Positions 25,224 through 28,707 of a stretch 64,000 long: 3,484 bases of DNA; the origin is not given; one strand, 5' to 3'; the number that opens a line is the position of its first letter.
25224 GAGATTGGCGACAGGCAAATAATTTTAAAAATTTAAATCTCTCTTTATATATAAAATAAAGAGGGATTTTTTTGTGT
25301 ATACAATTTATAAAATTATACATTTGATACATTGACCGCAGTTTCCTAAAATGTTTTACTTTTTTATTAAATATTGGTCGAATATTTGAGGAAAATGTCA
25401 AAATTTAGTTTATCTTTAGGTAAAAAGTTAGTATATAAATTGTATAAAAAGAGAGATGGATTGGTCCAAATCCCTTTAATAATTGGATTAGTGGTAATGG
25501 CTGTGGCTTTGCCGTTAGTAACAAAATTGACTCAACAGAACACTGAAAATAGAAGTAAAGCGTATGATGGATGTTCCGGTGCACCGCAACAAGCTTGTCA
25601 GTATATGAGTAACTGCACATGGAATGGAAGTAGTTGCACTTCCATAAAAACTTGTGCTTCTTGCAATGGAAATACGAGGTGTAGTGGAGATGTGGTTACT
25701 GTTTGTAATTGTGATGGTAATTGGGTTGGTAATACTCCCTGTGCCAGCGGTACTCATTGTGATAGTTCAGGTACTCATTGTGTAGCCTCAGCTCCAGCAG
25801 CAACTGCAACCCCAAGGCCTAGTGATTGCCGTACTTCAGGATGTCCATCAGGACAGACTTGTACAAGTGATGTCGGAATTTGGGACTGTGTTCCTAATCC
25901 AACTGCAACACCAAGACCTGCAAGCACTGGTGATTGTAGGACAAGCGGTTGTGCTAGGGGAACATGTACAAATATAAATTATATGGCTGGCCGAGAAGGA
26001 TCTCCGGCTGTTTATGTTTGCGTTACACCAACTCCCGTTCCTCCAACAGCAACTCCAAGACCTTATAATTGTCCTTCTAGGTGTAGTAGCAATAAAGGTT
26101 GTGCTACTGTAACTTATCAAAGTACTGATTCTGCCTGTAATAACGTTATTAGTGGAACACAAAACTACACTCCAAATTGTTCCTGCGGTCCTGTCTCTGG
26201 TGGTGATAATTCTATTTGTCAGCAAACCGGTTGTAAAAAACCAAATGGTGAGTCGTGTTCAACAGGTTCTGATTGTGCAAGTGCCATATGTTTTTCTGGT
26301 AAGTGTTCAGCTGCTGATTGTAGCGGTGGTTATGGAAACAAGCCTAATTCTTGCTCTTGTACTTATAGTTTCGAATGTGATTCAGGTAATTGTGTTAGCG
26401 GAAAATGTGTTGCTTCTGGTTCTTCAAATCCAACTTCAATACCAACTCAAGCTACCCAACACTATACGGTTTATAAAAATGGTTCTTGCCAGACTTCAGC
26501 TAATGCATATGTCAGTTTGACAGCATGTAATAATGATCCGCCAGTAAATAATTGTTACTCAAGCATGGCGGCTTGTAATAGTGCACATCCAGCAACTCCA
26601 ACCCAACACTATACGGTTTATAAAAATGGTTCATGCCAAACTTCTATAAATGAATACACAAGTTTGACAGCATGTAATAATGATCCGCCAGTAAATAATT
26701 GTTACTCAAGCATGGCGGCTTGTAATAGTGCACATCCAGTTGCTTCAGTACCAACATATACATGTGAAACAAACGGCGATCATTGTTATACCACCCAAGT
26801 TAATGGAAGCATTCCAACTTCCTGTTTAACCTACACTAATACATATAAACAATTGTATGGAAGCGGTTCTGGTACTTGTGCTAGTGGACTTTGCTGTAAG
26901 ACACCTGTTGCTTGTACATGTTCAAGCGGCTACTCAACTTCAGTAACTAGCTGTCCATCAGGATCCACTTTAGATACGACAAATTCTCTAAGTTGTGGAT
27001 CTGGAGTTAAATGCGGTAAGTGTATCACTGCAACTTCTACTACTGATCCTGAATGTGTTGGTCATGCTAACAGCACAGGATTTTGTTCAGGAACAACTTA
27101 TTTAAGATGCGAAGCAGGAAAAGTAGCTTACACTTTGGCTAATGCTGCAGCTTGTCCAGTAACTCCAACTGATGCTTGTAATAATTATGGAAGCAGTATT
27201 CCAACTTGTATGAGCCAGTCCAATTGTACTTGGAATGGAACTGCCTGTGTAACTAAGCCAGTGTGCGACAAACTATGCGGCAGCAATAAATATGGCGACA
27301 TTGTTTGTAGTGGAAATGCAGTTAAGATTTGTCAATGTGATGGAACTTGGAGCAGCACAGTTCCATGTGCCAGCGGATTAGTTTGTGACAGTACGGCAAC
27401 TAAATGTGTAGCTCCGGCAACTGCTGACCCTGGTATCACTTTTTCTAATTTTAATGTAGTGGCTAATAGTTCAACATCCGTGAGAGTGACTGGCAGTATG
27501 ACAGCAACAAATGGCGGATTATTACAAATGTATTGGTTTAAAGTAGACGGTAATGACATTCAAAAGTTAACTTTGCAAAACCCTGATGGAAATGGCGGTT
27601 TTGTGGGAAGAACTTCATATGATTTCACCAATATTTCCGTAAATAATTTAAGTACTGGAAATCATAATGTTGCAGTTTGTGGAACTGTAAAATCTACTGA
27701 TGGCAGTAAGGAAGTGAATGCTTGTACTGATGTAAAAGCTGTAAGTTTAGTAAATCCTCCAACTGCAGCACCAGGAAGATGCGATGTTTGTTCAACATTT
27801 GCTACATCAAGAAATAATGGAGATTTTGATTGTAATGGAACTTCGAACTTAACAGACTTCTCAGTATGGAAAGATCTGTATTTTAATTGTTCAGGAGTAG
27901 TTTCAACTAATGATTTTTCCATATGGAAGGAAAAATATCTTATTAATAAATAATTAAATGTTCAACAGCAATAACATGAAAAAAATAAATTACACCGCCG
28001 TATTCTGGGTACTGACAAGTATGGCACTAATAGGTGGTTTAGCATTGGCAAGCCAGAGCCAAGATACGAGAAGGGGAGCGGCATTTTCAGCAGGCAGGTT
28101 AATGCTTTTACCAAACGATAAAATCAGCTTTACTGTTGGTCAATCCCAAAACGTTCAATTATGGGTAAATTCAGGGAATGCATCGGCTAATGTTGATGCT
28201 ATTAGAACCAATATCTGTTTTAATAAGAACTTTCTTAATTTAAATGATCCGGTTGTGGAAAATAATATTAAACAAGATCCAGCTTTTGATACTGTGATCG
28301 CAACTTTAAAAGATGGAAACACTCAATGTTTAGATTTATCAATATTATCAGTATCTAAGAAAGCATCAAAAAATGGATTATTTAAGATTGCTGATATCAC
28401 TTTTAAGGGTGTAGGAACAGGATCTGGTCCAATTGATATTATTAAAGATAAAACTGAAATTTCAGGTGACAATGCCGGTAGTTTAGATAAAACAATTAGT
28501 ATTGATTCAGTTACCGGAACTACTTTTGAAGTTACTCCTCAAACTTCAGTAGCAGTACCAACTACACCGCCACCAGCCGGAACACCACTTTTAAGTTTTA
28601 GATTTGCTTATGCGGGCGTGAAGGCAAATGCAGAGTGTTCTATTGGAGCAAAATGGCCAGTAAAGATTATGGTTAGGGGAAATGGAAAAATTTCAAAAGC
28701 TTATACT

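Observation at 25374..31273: Five-gene operon of secreted/anchored proteins built from cohesin-like and dockerin-like modules (cellulosome-style surface assembly without any glycoside hydrolases)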

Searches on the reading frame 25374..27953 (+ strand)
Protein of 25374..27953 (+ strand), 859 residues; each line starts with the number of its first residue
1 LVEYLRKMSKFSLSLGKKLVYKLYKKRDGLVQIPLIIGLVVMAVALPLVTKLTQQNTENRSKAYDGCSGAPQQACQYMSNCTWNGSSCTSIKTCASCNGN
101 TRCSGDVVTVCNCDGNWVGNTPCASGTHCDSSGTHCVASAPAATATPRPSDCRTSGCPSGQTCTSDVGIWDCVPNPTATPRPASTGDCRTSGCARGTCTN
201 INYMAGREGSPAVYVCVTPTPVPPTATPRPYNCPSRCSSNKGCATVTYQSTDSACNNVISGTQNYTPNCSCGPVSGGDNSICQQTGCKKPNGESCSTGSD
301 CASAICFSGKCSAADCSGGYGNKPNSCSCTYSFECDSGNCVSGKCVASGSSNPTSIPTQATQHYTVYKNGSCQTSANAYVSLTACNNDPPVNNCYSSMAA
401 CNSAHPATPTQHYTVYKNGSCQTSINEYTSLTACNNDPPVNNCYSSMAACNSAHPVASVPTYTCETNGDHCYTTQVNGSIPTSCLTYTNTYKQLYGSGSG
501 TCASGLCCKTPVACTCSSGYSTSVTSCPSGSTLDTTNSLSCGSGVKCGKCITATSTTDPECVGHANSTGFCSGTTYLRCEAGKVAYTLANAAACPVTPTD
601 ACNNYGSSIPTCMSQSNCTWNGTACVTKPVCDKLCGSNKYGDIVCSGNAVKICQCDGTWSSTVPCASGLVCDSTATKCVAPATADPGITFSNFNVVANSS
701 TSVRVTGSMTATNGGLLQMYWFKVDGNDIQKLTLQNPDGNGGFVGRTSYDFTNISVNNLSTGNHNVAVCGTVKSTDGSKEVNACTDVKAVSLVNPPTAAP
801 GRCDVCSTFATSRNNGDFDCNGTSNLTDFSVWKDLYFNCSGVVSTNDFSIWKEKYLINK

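Call 3: search_protein_families(library=pfam, proteins=[window:25374-27953:+], max_evalue=1)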
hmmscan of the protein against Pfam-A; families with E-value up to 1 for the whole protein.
window:25374-27953:+ (859 aa): 1 family
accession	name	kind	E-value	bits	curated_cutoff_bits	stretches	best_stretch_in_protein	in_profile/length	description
PF03517.19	Voldacs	-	0.24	12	22.1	0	388-407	92-111/138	Regulator of volume decrease after cellular swelling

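Call 4: search_protein_families(library=ncbifam, proteins=[window:25374-27953:+], max_evalue=1)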
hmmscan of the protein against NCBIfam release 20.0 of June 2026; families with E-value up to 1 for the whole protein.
window:25374-27953:+ (859 aa): 0 families

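Call 53: search_protein_families(library=pfam, proteins=[window:25395-27950:+], max_evalue=0.01)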
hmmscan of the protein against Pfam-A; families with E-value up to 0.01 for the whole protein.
window:25395-27950:+ (852 aa): 0 families

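Call 89: list_cluster_members(proteins=[L011:6051-8012:+, L011:8023-9447:+, L011:9456-9998:+, L011:10001-10657:+, L011:10657-11313:+, window:25395-27950:+, window:27958-29163:+, window:29185-29808:+, window:29808-30506:+, window:30506-31270:+])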
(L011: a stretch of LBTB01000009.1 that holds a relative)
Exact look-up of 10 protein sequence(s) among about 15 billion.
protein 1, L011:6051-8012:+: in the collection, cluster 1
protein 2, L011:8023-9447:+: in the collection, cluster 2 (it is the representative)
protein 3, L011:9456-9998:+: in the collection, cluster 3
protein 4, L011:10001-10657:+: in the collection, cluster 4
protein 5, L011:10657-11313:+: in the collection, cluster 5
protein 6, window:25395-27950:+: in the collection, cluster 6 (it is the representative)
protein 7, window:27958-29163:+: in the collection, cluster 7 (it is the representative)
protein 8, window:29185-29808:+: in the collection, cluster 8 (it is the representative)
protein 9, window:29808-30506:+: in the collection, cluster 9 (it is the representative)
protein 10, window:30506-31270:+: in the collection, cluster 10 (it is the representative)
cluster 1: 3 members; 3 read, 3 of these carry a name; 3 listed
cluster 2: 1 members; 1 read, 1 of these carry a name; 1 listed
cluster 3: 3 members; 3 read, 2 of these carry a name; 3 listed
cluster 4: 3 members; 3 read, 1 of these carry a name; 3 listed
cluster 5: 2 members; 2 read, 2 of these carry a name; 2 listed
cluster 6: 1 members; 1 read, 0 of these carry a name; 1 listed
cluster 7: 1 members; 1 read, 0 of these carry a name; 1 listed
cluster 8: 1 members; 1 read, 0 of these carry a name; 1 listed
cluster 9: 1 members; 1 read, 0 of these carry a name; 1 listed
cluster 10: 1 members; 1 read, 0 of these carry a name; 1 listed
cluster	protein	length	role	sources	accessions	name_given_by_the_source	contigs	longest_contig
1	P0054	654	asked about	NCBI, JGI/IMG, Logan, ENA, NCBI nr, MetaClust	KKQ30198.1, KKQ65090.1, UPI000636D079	MAG: hypothetical protein US85_C0001G0017 [Candidatus Shapirobacteria bacterium ... | MAG: hypothetical protein US46_C0009G0017 [Candidatus Shapirobacteria bacterium ... | status=active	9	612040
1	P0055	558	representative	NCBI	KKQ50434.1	MAG: hypothetical protein US68_C0005G0001, partial [Candidatus Shapirobacteria bacterium ...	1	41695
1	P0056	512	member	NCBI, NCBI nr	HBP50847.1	TPA: hypothetical protein DD455_00750 [Candidatus Shapirobacteria bacterium] | hypothetical protein [Candidatus Shapirobacteria bacterium]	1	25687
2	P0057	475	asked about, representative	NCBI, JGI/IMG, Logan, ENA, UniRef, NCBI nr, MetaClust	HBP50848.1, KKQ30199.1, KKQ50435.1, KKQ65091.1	MAG: hypothetical protein US68_C0005G0002 [Candidatus Shapirobacteria bacterium ... | Cohesin domain-containing protein n=1 Tax=Candidatus Shapirobacteria bacterium ... | MAG: hypothetical protein US46_C0009G0018 [Candidatus Shapirobacteria bacterium ...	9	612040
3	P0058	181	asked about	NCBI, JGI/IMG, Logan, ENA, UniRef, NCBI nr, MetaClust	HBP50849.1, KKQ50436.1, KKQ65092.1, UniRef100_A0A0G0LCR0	MAG: hypothetical protein US68_C0005G0003 [Candidatus Shapirobacteria bacterium ... | Uncharacterized protein n=1 Tax=Candidatus Shapirobacteria bacterium GW2011_GWE1_38_10 ... | status=active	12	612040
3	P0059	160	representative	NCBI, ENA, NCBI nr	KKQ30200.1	MAG: hypothetical protein US46_C0009G0019 [Candidatus Shapirobacteria bacterium ...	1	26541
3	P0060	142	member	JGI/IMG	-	-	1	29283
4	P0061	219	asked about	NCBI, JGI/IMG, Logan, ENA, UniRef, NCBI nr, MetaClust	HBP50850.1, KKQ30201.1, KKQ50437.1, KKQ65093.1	MAG: hypothetical protein US68_C0005G0004 [Candidatus Shapirobacteria bacterium ... | Cohesin domain-containing protein n=1 Tax=Candidatus Shapirobacteria bacterium ... | MAG: hypothetical protein US46_C0009G0020 [Candidatus Shapirobacteria bacterium ...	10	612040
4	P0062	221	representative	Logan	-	-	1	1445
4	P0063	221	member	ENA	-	-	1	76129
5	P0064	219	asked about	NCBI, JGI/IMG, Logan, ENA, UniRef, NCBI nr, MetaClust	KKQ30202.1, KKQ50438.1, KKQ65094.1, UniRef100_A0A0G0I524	MAG: Fibronectin type III domain protein [Candidatus Shapirobacteria bacterium ... | Fibronectin type III domain protein n=1 Tax=Candidatus Shapirobacteria bacterium ... | status=active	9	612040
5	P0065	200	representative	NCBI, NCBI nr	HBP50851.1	TPA: hypothetical protein DD455_00770 [Candidatus Shapirobacteria bacterium] | hypothetical protein [Candidatus Shapirobacteria bacterium]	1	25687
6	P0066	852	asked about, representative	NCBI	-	-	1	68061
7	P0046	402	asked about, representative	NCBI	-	-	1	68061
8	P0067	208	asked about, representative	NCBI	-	-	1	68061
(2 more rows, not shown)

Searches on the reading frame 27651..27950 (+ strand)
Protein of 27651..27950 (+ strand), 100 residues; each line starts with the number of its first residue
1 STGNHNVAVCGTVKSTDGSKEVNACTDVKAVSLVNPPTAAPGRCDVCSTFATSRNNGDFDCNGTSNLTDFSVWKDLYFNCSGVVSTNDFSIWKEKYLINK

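Call 46: search_protein_families(library=pfam, alignment_id=A6, max_evalue=0.1)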
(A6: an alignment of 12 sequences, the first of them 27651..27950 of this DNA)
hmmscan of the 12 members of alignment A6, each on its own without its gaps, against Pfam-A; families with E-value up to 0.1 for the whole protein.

A. member 1, window:27651-27950:+ (100 aa): 0 families

B. families by the number of members that match (of 12 scanned): 4 families
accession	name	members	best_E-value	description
PF00404.24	Dockerin_1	7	0.00048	Dockerin type I domain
PF18830.6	LPD16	1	0.0027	Large polyvalent protein-associated domain 16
PF13499.12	EF-hand_7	1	0.013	EF-hand domain pair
PF00036.39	EF-hand_1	1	0.019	EF hand domain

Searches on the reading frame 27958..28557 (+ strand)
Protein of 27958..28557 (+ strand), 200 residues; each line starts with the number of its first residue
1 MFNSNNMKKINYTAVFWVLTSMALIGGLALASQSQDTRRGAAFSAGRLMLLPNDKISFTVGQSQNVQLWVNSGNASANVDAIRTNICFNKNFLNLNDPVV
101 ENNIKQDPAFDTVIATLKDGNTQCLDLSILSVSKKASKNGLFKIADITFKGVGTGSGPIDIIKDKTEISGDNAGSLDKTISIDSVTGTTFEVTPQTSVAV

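Call 42: search_solved_structures(query=A5, max_evalue=10, show_alignments=1)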
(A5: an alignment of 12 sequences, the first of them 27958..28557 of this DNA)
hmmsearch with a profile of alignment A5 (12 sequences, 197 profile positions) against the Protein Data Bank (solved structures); distinct sequences matched with E-value up to 10: 1.
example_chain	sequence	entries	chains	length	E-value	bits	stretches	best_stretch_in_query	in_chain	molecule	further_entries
6gdu_A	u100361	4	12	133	0.12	15.8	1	40-125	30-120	Periplasmic divalent cation tolerance protein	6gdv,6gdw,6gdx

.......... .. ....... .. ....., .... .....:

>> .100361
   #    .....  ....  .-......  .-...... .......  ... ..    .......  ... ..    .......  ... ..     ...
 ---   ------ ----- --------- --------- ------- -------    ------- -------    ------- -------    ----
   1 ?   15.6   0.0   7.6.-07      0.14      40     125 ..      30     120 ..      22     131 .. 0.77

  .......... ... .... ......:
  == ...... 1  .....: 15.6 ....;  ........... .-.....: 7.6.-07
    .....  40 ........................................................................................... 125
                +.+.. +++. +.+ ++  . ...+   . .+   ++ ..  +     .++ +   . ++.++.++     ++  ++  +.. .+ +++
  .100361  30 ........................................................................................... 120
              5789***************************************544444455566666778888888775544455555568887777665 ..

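Call 43: search_protein_families(library=pfam, alignment_id=A5, max_evalue=0.1)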
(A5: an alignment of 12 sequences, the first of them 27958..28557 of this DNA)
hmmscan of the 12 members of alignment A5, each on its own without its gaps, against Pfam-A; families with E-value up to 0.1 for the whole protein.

A. member 1, window:27958-28557:+ (200 aa): 0 families

B. families by the number of members that match (of 12 scanned): 3 families
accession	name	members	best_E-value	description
PF15672.10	Mucin15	1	0.03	Cell-membrane associated Mucin15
PF00963.24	Cohesin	1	0.083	Cohesin domain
PF19146.6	DUF5828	1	0.099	Family of unknown function (DUF5828)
